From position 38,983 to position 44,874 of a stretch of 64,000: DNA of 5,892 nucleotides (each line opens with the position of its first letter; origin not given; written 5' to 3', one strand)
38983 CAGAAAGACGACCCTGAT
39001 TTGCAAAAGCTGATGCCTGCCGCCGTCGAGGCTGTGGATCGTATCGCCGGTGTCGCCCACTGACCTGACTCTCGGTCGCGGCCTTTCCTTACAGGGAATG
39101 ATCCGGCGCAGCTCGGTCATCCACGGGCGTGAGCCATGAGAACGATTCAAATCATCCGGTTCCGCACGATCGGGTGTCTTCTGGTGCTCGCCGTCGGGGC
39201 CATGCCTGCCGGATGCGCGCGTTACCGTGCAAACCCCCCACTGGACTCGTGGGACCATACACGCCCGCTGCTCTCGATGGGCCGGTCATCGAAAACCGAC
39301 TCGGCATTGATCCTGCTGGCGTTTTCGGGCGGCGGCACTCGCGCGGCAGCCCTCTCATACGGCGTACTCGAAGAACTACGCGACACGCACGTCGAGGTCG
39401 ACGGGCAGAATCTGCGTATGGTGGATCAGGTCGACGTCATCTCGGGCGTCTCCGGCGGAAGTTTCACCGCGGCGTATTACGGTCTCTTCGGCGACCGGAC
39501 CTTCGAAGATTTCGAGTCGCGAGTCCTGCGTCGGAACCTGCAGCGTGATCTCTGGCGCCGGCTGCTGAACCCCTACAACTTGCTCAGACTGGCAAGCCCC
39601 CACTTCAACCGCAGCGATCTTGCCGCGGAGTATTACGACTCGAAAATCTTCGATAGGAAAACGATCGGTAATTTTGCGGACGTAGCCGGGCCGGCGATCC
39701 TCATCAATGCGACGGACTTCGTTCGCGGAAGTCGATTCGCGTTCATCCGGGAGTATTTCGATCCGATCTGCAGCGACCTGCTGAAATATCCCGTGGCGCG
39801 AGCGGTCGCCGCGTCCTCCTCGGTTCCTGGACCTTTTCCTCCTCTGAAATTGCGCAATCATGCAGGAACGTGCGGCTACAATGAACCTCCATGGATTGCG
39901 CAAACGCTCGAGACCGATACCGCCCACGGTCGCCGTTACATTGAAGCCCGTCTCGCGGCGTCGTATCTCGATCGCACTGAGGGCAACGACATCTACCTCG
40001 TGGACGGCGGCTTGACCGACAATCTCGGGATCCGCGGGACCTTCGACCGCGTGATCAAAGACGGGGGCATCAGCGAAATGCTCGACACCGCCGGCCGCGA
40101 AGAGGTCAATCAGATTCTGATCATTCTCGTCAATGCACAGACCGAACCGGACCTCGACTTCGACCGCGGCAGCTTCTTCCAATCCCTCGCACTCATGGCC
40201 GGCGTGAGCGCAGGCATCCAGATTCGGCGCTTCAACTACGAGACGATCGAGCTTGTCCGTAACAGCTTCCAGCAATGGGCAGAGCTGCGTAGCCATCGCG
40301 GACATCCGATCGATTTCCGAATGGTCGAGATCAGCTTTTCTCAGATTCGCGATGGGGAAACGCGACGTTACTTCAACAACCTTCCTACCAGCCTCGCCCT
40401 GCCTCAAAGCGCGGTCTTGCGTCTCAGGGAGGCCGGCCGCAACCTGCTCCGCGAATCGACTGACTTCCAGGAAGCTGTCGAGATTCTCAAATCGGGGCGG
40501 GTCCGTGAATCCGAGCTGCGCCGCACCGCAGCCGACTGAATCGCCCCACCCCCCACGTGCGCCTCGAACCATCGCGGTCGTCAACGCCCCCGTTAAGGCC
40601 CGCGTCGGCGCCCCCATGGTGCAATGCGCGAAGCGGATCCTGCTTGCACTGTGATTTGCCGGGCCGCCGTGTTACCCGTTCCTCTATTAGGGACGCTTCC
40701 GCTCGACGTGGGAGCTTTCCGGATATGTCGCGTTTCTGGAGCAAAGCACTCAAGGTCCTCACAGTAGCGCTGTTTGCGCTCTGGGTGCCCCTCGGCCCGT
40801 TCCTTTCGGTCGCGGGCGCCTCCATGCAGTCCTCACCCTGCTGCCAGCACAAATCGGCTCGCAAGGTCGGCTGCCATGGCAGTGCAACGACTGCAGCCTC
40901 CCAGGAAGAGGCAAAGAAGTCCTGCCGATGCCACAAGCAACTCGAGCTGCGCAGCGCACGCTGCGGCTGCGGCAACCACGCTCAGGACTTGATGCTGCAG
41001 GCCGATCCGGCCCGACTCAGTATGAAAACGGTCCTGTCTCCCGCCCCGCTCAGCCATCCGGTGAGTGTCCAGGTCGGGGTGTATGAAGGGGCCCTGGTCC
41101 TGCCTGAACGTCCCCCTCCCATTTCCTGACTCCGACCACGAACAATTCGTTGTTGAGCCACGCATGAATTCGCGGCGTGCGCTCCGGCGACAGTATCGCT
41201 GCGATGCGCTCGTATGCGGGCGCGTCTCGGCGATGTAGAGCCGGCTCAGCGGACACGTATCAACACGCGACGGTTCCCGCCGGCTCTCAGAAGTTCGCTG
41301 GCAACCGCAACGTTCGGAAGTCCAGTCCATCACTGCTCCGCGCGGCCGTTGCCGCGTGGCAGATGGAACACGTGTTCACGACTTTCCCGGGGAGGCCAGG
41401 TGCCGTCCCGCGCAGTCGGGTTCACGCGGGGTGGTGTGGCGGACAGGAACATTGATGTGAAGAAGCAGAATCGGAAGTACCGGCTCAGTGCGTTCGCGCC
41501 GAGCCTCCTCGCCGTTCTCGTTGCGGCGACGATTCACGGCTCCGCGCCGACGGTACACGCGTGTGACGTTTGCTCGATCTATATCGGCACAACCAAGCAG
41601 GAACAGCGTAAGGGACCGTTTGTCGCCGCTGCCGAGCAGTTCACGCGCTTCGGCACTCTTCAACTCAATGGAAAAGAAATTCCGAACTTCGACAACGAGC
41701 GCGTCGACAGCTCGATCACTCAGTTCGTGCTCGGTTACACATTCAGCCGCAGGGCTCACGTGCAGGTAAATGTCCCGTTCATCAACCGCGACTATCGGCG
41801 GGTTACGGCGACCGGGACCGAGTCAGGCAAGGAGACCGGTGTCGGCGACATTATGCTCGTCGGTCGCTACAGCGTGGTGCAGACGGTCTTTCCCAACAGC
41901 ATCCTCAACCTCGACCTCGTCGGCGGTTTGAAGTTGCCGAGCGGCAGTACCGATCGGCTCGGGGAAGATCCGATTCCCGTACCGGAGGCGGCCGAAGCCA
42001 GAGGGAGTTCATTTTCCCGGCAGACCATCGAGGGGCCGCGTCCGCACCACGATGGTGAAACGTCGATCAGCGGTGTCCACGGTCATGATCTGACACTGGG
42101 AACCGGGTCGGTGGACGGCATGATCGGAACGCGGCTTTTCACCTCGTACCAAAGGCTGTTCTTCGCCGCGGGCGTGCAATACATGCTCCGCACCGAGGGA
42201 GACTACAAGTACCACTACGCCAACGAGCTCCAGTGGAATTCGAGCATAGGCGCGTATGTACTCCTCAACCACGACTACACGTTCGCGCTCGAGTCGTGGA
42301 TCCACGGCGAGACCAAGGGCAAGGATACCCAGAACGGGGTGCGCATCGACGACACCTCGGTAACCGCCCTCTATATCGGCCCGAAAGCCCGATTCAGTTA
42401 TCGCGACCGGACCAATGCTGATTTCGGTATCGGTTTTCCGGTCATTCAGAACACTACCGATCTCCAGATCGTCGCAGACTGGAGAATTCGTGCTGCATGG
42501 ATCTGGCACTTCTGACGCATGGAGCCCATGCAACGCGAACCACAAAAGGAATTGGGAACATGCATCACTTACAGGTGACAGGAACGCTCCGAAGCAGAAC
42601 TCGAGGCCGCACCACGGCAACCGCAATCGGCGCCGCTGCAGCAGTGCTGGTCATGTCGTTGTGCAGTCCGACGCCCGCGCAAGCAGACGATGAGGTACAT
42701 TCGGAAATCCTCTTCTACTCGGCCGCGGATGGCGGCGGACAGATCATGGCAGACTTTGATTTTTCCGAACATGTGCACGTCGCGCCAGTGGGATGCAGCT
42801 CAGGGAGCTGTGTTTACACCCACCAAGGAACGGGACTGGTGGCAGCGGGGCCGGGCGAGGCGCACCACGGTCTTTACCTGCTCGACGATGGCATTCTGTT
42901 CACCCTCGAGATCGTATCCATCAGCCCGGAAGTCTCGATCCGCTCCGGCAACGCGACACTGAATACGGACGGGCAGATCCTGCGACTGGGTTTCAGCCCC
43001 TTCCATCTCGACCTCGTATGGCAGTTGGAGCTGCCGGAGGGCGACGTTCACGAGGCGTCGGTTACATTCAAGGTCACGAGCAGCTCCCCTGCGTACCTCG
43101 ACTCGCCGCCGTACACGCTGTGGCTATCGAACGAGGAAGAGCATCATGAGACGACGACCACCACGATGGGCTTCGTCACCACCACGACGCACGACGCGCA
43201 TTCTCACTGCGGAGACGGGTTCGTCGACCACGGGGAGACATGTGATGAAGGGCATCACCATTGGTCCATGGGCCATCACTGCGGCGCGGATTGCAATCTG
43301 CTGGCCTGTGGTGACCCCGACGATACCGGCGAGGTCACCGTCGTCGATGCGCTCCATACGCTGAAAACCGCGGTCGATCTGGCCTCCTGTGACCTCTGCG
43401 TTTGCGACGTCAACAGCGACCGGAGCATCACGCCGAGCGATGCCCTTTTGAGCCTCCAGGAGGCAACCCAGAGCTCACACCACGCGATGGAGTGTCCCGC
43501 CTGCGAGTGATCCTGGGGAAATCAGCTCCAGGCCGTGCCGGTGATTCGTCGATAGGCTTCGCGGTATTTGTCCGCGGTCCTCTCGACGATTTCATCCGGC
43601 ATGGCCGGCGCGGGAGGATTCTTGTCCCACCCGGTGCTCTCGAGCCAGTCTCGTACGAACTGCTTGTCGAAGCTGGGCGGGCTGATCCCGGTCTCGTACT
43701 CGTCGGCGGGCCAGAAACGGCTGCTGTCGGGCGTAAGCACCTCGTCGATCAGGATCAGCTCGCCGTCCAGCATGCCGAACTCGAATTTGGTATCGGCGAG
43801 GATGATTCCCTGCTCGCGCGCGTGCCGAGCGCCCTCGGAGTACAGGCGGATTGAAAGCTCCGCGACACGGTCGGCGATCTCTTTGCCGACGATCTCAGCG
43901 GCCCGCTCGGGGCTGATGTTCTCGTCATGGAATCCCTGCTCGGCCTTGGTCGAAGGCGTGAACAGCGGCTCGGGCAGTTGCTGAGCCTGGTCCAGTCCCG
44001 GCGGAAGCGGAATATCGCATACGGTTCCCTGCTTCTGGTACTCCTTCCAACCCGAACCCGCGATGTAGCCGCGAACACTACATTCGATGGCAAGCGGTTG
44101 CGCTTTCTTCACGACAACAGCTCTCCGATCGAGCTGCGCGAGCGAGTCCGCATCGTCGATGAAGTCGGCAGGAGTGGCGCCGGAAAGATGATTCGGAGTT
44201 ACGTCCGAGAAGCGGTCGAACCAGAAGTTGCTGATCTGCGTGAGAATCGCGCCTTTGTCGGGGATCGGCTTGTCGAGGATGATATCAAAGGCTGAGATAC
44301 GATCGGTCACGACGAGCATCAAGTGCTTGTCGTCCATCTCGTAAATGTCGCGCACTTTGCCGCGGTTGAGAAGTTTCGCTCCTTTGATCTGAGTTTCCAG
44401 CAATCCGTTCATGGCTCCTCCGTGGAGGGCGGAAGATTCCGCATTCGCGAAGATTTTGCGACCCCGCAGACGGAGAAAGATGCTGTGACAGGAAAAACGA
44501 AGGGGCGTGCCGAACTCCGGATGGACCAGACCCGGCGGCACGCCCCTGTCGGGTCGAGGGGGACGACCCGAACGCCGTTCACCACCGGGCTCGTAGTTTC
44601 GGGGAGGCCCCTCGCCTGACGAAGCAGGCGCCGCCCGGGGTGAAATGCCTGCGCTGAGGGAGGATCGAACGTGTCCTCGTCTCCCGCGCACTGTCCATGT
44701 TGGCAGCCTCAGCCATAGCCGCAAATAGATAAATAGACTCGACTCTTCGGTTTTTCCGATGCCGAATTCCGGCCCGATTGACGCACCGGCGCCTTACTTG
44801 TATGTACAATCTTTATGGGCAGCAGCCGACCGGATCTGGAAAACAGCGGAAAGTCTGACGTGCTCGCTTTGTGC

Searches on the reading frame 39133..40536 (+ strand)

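Call 23: search_protein_families(library=pfam, proteins=[window:39133-40536:+], max_evalue=0.00001)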
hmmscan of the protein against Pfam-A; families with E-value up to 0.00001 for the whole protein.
window:39133-40536:+ (468 aa): 1 family
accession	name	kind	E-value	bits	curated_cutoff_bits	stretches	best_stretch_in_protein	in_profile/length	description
PF01734.28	Patatin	-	1.1e-21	78.3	27.7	1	62-301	1-188/191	Patatin-like phospholipase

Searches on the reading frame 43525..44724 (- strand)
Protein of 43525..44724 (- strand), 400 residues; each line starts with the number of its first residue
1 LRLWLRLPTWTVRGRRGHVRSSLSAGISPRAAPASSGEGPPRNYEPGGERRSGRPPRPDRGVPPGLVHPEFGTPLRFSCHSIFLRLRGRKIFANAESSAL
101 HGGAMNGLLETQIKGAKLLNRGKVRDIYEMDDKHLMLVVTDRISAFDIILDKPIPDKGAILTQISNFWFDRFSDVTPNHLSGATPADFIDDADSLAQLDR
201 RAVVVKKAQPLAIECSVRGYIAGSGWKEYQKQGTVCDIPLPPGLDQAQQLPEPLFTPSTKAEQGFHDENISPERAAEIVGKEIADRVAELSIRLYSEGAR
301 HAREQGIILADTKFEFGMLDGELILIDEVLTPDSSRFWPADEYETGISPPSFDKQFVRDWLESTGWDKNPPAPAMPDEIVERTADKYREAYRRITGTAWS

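Call 82: search_protein_families(library=pfam, proteins=[window:43525-44724:-], max_evalue=0.00001)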
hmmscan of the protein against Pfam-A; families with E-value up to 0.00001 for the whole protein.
window:43525-44724:- (400 aa): 1 family
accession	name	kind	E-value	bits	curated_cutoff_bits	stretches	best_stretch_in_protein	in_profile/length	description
PF01259.24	SAICAR_synt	-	8.4e-75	251.9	20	1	119-371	2-231/233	SAICAR synthetase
